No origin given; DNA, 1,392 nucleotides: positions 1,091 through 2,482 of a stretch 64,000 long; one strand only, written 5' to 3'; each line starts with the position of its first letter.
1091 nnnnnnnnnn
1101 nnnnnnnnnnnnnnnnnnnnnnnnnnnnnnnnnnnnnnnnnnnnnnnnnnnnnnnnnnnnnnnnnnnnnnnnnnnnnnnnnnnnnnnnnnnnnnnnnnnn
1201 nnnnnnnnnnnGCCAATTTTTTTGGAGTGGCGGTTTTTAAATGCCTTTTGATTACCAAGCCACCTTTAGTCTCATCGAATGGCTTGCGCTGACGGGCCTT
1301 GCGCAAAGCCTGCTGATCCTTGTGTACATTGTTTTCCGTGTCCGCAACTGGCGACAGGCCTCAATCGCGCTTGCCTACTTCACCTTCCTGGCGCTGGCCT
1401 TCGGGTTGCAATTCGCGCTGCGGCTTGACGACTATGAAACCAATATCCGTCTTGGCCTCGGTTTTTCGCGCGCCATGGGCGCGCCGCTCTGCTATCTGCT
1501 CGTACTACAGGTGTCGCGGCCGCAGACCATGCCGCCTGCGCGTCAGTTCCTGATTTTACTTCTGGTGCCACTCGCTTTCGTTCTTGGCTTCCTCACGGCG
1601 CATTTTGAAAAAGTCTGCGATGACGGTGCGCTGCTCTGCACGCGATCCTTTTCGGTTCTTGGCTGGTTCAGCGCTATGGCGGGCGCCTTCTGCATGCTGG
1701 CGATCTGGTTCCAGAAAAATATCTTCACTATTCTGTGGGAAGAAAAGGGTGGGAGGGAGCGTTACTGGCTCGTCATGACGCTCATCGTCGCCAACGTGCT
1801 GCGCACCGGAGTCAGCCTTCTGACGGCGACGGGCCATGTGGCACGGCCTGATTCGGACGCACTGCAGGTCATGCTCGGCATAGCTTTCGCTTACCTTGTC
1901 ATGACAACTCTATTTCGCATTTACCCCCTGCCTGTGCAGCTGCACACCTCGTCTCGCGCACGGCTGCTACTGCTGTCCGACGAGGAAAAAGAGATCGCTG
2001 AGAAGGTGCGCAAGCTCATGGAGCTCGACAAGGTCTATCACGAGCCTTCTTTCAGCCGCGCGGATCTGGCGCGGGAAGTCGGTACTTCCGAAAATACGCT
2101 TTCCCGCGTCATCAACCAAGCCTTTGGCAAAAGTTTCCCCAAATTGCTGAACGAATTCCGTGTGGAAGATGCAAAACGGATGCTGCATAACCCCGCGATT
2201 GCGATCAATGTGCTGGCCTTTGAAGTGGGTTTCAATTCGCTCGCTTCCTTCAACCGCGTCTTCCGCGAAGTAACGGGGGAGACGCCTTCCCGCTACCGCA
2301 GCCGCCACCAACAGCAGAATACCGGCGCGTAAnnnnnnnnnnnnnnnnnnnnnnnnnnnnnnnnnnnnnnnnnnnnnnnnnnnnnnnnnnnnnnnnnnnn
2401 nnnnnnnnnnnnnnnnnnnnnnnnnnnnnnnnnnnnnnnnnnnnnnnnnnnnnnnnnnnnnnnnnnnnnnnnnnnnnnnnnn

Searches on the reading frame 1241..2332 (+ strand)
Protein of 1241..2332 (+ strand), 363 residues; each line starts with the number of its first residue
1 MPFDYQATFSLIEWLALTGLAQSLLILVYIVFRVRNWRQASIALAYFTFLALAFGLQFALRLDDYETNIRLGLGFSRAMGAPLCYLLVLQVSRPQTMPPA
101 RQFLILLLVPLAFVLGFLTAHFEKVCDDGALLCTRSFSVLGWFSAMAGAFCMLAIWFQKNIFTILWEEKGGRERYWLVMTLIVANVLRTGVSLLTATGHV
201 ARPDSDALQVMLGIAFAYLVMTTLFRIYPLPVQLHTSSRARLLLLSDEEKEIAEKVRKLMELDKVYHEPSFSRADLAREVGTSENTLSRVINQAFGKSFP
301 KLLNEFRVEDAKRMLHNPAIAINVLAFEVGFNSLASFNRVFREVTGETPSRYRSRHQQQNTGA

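Call 6: search_protein_families(library=pfam, proteins=[window:1241-2332:+], max_evalue=0.01)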
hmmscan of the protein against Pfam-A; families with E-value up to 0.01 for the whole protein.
window:1241-2332:+ (363 aa): 3 families
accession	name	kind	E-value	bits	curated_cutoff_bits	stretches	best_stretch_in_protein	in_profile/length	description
PF12833.13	HTH_18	-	2.4e-22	79.5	33.6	1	276-355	1-80/80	Helix-turn-helix domain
PF00165.29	HTH_AraC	-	1.2e-12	48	26.6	1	320-353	9-41/42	Bacterial regulatory helix-turn-helix proteins, AraC family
PF13545.12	HTH_Crp_2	-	0.0082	16.5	27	0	267-293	19-45/70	Crp-like helix-turn-helix domain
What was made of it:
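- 1241..2332 (+): AraC-family regulator gene just upstream of pilin copy A, with a hydrophobic N-terminal half and a C-terminal HTH. Pfam HTH_18 2.4e-22 and HTH_AraC 1.2e-12 (call 6).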

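Call 55: search_protein_families(library=ncbifam, proteins=[window:1241-2332:+], max_evalue=0.01)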
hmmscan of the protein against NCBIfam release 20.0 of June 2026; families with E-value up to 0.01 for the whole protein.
window:1241-2332:+ (363 aa): 29 families (the best 25 are shown)
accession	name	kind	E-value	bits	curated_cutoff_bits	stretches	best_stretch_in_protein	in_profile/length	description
NF047455.1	TF_Staph_AryK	equivalog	6.7e-14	51.1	850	1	263-360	167-263/759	transcriptional regulator AryK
NF049968.1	QhpR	equivalog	2e-13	50.2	250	1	240-353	174-284/284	AraC-like transcriptional regulator QhpR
NF006902.0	PRK09393.1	equivalog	1.6e-12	47.2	425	1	253-359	219-325/327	transcriptional regulator FtrA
NF050186.1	TransRegGliRPseudo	equivalog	9.9e-12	44.9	570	1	245-356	229-337/338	AraC family transcriptional regulator GliR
NF007860.0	PRK10572.1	equivalog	5.1e-11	41.9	208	1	270-360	199-289/292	arabinose operon transcriptional regulator AraC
NF047788.1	TransRegPocR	equivalog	7.8e-10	38.5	500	1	250-360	185-295/296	transcriptional regulator PocR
TIGR02297.1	HpaA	equivalog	6.8e-09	35.4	274.65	1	248-355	183-287/287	4-hydroxyphenylacetate catabolism regulatory protein HpaA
TIGR04094.1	adjacent_YSIRK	equivalog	9.9e-09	34.6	200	1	270-353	301-383/383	YSIRK-targeted surface antigen transcriptional regulator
NF007633.0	PRK10296.1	equivalog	1.4e-08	34.6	264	1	263-359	179-278/280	transcriptional regulator ChbR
NF052534.1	RzbtTranRegRhrA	equivalog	1.6e-07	30.9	500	1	264-354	218-309/312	rhizobactin biosynthesis transcriptional regulator RhrA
NF041686.2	ant_diox_reg_AndR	equivalog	4.8e-07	29.7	350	1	253-351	216-316/321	anthranilate 1,2-dioxygenase regulatory protein AndR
NF007432.1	PRK09978.1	equivalog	5.7e-07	29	500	1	271-359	159-246/274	DNA-binding transcriptional regulator GadX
NF010026.0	PRK13501.1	equivalog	1.9e-06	27.3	363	1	270-360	192-282/290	HTH-type transcriptional activator RhaR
NF012144.2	ramA_TF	equivalog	2.4e-06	28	180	1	263-356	15-107/108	RamA family antibiotic efflux transcriptional regulator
NF049932.1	TranspRegBtr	equivalog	3e-06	26.1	900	1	270-358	180-268/531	bacillibactin transport transcriptional regulator Btr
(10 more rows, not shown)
